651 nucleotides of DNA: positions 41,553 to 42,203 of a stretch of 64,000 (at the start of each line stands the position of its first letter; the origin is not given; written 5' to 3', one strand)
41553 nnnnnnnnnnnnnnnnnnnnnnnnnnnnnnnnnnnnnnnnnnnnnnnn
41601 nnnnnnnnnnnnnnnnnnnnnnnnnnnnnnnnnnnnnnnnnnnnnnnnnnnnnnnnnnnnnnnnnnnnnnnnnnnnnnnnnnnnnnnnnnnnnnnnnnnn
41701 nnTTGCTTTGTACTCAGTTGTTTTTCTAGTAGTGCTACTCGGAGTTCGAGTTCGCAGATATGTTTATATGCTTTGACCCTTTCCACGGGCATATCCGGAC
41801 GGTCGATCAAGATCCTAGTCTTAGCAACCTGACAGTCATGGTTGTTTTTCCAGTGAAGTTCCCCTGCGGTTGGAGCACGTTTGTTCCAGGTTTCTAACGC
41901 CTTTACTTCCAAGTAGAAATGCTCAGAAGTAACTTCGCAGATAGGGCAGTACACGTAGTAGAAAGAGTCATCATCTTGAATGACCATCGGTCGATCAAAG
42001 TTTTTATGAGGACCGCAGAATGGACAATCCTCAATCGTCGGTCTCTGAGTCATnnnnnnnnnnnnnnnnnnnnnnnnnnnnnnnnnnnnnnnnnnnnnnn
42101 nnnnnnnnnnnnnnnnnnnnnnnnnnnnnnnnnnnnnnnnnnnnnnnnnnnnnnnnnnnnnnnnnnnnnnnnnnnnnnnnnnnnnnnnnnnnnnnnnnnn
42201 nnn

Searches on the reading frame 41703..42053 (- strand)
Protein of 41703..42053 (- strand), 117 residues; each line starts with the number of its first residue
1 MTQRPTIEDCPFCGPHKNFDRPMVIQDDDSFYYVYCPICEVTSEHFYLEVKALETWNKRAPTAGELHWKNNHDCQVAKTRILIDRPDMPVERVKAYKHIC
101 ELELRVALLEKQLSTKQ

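Call 81: search_protein_families(library=pfam, proteins=[window:41703-42053:-], max_evalue=0.1)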
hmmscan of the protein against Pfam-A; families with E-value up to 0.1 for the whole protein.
window:41703-42053:- (117 aa): 2 families
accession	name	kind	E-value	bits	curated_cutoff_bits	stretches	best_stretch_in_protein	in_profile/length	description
PF14354.12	Lar_restr_allev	-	2.3e-08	34.6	28.6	1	6-60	2-58/58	Restriction alleviation protein Lar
PF21349.2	RUBY_RBDX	-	0.0035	17.2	26.5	0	36-46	19-29/30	Rubrerythrin, rubredoxin-like domain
